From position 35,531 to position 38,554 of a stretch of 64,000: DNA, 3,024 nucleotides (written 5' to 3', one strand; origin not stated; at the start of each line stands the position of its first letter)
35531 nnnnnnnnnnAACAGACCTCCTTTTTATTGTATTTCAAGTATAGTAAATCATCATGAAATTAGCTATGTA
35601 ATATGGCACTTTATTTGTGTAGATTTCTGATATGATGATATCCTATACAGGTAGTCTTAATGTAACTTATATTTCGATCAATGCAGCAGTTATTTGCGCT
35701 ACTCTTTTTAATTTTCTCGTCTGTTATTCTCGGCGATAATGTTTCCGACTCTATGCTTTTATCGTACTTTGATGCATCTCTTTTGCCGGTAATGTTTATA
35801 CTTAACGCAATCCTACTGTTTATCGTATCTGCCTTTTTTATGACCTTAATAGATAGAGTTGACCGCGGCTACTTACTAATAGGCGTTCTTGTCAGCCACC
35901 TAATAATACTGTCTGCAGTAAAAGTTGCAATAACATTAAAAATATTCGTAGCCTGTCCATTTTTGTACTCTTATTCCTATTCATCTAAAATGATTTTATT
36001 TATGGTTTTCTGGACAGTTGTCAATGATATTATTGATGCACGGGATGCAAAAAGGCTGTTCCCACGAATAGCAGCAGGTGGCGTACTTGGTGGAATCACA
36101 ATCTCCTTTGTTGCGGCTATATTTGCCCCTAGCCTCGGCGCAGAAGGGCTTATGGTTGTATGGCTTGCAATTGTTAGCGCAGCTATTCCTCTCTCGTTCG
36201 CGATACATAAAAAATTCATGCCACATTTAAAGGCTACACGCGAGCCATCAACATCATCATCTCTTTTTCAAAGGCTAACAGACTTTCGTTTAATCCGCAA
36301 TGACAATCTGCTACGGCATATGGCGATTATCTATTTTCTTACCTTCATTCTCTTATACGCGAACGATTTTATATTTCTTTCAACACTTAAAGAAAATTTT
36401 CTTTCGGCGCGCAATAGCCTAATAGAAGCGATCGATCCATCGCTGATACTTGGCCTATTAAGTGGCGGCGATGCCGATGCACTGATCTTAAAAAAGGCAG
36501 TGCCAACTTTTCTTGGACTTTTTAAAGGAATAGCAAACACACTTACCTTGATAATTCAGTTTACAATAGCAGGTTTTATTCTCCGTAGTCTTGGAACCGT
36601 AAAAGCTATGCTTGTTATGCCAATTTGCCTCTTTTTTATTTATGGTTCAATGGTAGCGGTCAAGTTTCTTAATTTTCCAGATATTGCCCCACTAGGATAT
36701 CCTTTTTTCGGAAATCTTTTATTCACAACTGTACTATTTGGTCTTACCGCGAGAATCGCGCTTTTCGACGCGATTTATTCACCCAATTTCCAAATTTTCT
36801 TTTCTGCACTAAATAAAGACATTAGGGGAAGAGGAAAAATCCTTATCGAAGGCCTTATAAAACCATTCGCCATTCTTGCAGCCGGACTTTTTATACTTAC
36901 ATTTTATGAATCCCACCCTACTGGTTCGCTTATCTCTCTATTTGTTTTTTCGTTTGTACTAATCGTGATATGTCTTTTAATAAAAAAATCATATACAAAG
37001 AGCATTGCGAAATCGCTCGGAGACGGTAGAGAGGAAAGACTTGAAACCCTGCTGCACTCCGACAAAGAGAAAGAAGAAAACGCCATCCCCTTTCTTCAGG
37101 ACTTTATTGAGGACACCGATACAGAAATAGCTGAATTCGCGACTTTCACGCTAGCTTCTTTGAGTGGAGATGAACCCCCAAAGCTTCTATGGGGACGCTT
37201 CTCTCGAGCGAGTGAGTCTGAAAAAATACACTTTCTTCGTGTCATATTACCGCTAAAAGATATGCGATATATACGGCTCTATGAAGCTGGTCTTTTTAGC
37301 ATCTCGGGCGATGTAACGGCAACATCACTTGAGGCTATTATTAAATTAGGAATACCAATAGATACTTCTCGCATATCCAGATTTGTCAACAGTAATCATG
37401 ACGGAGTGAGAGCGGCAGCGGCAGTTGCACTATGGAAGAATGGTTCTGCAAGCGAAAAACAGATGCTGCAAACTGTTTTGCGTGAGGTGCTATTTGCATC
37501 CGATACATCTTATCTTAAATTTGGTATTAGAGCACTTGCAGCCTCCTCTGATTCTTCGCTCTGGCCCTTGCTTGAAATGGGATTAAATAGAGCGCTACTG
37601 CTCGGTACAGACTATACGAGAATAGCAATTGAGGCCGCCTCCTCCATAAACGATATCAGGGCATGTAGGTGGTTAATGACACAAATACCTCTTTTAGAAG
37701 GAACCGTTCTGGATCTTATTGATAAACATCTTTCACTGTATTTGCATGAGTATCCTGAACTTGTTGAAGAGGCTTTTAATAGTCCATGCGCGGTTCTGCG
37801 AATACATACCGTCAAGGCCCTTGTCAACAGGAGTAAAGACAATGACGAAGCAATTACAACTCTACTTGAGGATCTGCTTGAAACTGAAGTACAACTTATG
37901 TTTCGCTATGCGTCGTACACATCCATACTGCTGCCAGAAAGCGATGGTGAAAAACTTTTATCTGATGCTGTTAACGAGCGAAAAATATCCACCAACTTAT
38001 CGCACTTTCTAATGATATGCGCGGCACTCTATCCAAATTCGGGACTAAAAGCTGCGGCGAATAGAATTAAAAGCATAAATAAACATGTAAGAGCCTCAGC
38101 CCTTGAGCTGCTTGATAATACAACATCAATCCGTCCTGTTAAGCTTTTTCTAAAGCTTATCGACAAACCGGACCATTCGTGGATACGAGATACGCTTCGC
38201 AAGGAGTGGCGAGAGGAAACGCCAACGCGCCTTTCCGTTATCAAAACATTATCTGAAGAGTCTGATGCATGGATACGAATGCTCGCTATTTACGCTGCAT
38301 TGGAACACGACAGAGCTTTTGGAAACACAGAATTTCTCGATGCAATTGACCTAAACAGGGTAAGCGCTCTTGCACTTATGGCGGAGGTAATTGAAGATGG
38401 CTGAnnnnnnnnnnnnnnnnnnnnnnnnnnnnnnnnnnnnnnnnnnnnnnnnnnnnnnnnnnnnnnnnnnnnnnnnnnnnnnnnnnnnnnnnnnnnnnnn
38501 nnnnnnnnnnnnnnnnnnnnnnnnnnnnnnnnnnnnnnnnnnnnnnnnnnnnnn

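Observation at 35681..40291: Translationally coupled three-gene module: NTT/TLC-like transporter-HEAT fusion, mini cNMP-binding protein and orphan periplasmic solute-binding lipoprotein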

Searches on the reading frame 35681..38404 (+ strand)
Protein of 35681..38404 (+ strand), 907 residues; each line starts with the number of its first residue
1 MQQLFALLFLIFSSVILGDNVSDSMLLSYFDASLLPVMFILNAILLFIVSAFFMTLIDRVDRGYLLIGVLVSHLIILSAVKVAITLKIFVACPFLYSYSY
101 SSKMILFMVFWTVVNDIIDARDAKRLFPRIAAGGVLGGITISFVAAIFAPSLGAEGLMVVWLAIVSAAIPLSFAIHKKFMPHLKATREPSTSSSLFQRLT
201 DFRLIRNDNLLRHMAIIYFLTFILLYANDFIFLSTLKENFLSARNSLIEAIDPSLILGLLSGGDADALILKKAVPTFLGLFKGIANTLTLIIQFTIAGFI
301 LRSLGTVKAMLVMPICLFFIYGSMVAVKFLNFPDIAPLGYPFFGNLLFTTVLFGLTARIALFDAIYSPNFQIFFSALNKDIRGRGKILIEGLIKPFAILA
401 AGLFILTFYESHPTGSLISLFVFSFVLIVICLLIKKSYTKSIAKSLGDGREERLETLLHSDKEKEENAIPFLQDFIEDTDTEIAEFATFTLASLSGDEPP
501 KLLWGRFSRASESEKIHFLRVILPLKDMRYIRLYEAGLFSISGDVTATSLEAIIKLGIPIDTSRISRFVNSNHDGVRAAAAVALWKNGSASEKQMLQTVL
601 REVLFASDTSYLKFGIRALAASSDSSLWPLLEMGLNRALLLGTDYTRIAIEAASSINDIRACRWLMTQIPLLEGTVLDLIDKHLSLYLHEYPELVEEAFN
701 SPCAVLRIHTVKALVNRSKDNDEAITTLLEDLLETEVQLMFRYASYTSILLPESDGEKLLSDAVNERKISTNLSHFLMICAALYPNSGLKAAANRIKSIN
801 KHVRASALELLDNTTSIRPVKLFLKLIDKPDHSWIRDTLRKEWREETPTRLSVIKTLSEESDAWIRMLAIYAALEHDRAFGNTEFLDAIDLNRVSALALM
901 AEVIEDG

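Call 6: search_protein_families(library=pfam, proteins=[window:35681-38404:+], max_evalue=0.1)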
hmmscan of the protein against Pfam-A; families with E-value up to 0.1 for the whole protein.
window:35681-38404:+ (907 aa): 2 families
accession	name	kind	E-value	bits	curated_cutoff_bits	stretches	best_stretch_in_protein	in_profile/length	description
PF13646.12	HEAT_2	-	1.3e-07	32.3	27.7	0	568-601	8-72/88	HEAT repeats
PF11459.13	AbiEi_3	-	0.046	13.7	26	1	809-836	99-126/157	Transcriptional regulator, AbiEi antitoxin, Type IV TA system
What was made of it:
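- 37064..38401 (+): Gene 1 C-terminal domain (aa 462-907): cytoplasmic HEAT/ARM solenoid. Pfam HEAT_2 (call 6).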

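Call 7: search_protein_families(library=ncbifam, proteins=[window:35681-38404:+], max_evalue=0.1)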
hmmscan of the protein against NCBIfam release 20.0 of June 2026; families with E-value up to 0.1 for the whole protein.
window:35681-38404:+ (907 aa): 0 families
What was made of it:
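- Genes 1 and 2 carry no recognisable output domain: no kinase, cyclase or DNA-binding domain (calls 6, 7).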

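Call 9: find_homologous_proteins(query=window:35681-38404:+)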
Query window:35681-38404:+ (907 aa): 26 proteins with E <= 0.001 among 8000 candidates.
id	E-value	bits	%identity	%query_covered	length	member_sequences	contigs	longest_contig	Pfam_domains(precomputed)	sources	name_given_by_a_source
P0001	0.0e+0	1962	100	100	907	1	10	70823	PF13646.13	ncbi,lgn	-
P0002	2.3e-240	818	56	71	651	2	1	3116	PF13646.13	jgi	jgi:hypothetical protein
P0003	1.9e-190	653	38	98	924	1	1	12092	PF13646.13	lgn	-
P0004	8.4e-190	651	56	59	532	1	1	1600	PF13646.13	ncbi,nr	ncbi:MAG: hypothetical protein JNL74_21370, partial [Fibrobacteres bacterium]|nr:hypothetical protei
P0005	2.5e-189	650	39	98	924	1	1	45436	PF13646.13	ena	-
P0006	3.9e-169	583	37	99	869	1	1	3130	PF13646.13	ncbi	ncbi:MAG: hypothetical protein V1913_17810 [Fibrobacterota bacterium]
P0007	2.8e-165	570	35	96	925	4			PF13646.13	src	-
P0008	9.4e-159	548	36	98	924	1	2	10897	PF13646.13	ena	-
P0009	5.4e-109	384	31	98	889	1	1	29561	PF13646.13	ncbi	-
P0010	4.2e-83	298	29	96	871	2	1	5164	PF13646.13,PF07690.22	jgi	-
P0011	1.0e-82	297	28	95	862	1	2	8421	PF13646.13,PF07690.22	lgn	-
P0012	2.5e-79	286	29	96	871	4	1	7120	PF13646.13,PF07690.22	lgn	-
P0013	1.3e-74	270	27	96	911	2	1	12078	PF13646.13,PF07690.22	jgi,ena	-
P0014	4.4e-73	265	28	89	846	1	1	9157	PF13646.13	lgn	-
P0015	2.5e-72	263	34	55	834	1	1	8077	PF13646.13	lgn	-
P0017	1.0e-68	251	28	87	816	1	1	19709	PF13646.13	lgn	-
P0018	7.9e-66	241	25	88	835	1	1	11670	PF13646.13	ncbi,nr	ncbi:MAG: hypothetical protein HQK83_16285 [Fibrobacteria bacterium]|nr:hypothetical protein [Fibrob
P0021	1.1e-15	75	22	91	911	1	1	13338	PF03219.21,PF13646.13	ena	-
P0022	4.8e-6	43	25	23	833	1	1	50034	PF03219.21,PF13646.13,PF07690.22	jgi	jgi:ATP/ADP translocase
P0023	4.9e-6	43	24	49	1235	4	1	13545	PF02985.29,PF03219.21,PF00027.36,PF13646.13,PF07690.22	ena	-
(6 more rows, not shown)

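Call 11: find_encoding_contigs(protein=P0005, flank=6000, max_places=2)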
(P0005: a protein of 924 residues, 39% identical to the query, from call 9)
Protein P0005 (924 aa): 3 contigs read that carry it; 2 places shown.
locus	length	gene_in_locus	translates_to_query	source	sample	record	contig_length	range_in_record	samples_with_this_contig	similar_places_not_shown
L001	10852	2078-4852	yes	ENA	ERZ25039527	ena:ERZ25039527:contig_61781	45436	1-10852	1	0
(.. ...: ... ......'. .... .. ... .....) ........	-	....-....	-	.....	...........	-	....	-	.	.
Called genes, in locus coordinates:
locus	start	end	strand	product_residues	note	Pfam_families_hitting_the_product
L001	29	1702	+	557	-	PF17764:PriA_3primeBD, PF00270:DEAD, PF04851:ResIII, PF18319:Zn_ribbon_PriA, PF00271:Helicase_C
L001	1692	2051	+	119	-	PF18074:PriA_C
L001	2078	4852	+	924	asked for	PF13646:HEAT_2 (faint)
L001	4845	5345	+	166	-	PF00027:cNMP_binding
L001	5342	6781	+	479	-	PF13416:SBP_bac_8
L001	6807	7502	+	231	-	-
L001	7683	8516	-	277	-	PF14394:DUF4423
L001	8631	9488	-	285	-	PF02311:AraC_binding, PF12833:HTH_18, PF00165:HTH_AraC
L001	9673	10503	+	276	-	-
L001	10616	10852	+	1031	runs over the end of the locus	PF18582:HZS_alpha, PF00041:fn3 (faint), PF13205:Big_5 (weak), PF13860:FlgD_ig (weak), PF18962:Por_Secre_tail (faint)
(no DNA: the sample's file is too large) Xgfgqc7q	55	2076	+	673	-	PF17764:PriA_3primeBD, PF00270:DEAD, PF04851:ResIII, PF18319:Zn_ribbon_PriA, PF00271:Helicase_C, PF18074:PriA_C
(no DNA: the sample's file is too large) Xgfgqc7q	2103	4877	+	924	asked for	PF13646:HEAT_2 (faint)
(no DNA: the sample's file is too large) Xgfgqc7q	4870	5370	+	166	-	PF00027:cNMP_binding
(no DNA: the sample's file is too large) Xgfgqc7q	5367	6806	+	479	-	PF13416:SBP_bac_8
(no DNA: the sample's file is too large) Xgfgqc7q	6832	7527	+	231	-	-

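Call 12: find_encoding_contigs(protein=P0009, flank=6000, max_places=2)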
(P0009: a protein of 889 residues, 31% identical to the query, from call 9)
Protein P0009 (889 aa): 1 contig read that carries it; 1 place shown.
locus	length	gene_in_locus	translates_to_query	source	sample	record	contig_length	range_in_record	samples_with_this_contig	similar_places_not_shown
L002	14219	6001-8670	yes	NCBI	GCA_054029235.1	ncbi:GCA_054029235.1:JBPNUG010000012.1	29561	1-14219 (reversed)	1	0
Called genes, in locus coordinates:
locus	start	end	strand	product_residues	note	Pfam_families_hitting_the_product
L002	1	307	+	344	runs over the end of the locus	-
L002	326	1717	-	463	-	PF13487:HD_5, PF01966:HD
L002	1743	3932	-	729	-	PF20250:FapA_N, PF03961:FapA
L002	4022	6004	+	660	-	PF17764:PriA_3primeBD, PF04851:ResIII, PF00270:DEAD, PF18319:Zn_ribbon_PriA, PF00271:Helicase_C, PF18074:PriA_C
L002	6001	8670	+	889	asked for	PF13646:HEAT_2 (weak)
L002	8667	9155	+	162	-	PF00027:cNMP_binding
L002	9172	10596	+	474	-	PF13416:SBP_bac_8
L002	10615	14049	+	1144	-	PF02811:PHP, PF07733:DNA_pol3_alpha, PF17657:DNA_pol3_finger, PF14579:HHH_6, PF01336:tRNA_anti-codon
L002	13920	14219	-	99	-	?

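Call 13: find_encoding_contigs(protein=P0013, flank=6000, max_places=1)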
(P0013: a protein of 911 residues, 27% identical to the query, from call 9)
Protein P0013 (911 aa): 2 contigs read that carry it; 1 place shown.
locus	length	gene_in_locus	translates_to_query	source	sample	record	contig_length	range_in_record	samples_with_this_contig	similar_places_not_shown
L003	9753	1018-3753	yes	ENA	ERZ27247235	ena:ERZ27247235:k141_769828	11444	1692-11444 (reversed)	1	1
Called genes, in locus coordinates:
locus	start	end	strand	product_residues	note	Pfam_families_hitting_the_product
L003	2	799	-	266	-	?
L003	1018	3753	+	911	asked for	PF07690:MFS_1, PF13646:HEAT_2 (faint)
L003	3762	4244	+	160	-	PF00027:cNMP_binding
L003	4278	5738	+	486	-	PF13416:SBP_bac_8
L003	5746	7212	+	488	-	PF14559:TPR_19, PF25063:ARM_TT21_C, PF14559:TPR_19, PF13414:TPR_11, PF00515:TPR_1, PF07719:TPR_2, PF13424:TPR_12, PF13414:TPR_11, +41 more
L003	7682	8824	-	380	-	PF01075:Glyco_transf_9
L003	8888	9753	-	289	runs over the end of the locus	PF01634:HisG, PF08029:HisG_C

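Call 14: find_encoding_contigs(protein=P0017, flank=6000, max_places=1)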
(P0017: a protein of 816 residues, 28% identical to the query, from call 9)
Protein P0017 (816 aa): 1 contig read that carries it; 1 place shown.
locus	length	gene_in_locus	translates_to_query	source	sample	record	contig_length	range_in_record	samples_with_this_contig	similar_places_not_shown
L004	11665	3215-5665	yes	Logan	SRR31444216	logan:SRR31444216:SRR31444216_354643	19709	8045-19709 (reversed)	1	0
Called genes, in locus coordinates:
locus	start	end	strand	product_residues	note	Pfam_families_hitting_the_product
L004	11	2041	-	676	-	PF02743:dCache_1, PF22673:MCP-like_PDC_1, PF00672:HAMP, PF00015:MCPsignal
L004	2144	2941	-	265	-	PF08867:FRG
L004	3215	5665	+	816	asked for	PF13646:HEAT_2 (faint)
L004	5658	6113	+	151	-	PF00027:cNMP_binding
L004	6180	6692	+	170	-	-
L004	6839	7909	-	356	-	-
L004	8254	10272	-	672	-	PF07715:Plug, PF00593:TonB_dep_Rec_b-barrel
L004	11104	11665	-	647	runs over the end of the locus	PF08757:CotH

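Call 15: find_encoding_contigs(protein=P0018, flank=6000, max_places=1)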
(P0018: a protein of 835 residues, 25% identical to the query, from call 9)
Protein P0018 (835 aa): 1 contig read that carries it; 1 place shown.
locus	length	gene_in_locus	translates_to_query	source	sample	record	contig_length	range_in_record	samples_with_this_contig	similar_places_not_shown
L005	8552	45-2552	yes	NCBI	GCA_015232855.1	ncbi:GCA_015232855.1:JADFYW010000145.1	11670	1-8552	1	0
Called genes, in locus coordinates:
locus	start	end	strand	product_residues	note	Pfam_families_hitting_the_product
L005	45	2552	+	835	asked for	PF13646:HEAT_2 (faint)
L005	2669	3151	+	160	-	PF00027:cNMP_binding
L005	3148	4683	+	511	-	PF13416:SBP_bac_8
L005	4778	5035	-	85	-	PF04545:Sigma70_r4 (weak)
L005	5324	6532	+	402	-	PF07632:Sde182_NH-like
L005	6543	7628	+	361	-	-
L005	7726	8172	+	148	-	PF08761:dUTPase_2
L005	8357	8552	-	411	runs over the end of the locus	-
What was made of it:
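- Tried and rejected: It is not conserved in other loci, where PriA or other genes lie upstream (calls 11-15).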

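Call 16: find_encoding_contigs(protein=P0021, flank=6000, max_places=1)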
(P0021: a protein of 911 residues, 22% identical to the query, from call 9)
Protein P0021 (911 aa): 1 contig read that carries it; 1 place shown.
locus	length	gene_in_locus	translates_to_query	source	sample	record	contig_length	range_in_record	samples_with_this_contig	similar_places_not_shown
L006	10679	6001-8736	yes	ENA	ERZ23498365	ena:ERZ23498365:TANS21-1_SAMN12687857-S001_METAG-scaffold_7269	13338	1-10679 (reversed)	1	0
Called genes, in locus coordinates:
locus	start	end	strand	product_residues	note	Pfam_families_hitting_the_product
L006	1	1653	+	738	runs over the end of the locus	PF18537:CODH_A_N, PF03598:CdhC, PF19436:ACS_CODH_B_C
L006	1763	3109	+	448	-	PF04060:FeS, PF03599:CdhD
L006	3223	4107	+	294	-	PF00809:Pterin_bind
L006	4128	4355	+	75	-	-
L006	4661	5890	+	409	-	PF20970:MASE10, PF00211:Guanylate_cyc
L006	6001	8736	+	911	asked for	PF03219:TLC, PF13646:HEAT_2 (faint)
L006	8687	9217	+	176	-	PF00027:cNMP_binding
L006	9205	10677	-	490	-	?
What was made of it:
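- One relative has an adenylate/guanylate cyclase immediately upstream (call 16). A cyclase next to one distant relative (call 16).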

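Call 17: find_encoding_contigs(protein=P0023, flank=6000, max_places=1)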
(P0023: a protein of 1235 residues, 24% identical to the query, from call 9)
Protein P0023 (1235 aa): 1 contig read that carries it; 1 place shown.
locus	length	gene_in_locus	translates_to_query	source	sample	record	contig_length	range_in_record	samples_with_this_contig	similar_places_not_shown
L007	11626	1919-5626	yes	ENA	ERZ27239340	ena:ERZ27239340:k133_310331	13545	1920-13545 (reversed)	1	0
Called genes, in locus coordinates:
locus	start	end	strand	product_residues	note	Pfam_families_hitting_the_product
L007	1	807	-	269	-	?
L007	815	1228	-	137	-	PF03100:CcmE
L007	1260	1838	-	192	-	PF02545:Maf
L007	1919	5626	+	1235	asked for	PF03219:TLC (weak), PF07690:MFS_1, PF02985:HEAT (faint), PF13646:HEAT_2, PF00027:cNMP_binding (weak)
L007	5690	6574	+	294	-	-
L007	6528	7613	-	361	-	PF00149:Metallophos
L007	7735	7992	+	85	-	PF05258:DciA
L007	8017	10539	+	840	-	PF00456:Transketolase_N, PF22613:Transketolase_C_1 (weak)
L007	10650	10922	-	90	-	-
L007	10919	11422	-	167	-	PF04542:Sigma70_r2, PF08281:Sigma70_r4_2, PF04545:Sigma70_r4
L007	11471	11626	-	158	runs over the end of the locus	-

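Call 18: find_encoding_contigs(protein=P0022, flank=6000, max_places=1)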
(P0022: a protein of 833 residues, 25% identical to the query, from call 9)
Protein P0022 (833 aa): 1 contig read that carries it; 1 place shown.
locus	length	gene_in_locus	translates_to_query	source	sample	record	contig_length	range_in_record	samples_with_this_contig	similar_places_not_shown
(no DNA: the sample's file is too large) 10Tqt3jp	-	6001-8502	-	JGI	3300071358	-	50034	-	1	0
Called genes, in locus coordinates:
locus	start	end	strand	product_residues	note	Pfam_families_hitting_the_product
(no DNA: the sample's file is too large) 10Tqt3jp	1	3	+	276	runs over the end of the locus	PF02621:VitK2_biosynth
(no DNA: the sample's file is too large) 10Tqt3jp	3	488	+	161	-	PF13174:TPR_6 (faint), PF13176:TPR_7 (faint), PF13181:TPR_8 (faint), PF13424:TPR_12 (faint), PF13428:TPR_14 (faint), PF14559:TPR_19 (faint), PF00515:TPR_1 (weak), PF07719:TPR_2 (weak), +4 more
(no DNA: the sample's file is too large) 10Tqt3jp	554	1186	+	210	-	PF00072:Response_reg, PF00196:GerE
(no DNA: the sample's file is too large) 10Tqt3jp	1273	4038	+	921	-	PF08471:Ribonuc_red_2_N, PF02867:Ribonuc_red_lgC, PF12637:TSCPD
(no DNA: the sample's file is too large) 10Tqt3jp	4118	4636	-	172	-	PF03162:Y_phosphatase2, PF22741:PTP-NADK, PF13350:Y_phosphatase3, PF22784:PTP-SAK (weak), PF22785:Tc-R-P, PF00782:DSPc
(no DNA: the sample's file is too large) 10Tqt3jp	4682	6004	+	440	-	PF07690:MFS_1, PF03219:TLC (weak)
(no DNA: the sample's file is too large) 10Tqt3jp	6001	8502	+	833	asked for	PF03219:TLC (weak), PF07690:MFS_1, PF03219:TLC (weak), PF13646:HEAT_2 (weak)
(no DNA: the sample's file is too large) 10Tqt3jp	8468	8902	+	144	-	PF00027:cNMP_binding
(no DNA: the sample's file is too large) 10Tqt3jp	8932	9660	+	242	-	PF00512:HisKA (weak), PF02518:HATPase_c, PF14501:HATPase_c_5 (weak)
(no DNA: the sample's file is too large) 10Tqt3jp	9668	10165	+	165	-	PF00072:Response_reg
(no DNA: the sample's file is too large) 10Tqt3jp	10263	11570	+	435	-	PF01103:Omp85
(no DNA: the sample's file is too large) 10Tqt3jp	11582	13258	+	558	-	-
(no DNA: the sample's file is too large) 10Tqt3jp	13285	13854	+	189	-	-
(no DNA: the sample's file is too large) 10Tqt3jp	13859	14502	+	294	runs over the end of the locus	PF00149:Metallophos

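Call 20: search_solved_structures(query=window:35681-38404:+, max_evalue=10)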
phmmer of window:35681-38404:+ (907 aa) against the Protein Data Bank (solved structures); distinct sequences matched with E-value up to 10: 0.
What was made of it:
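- Tried and rejected: A single-sequence PDB search with gene 1: 0 hits at E<=10 (call 20).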
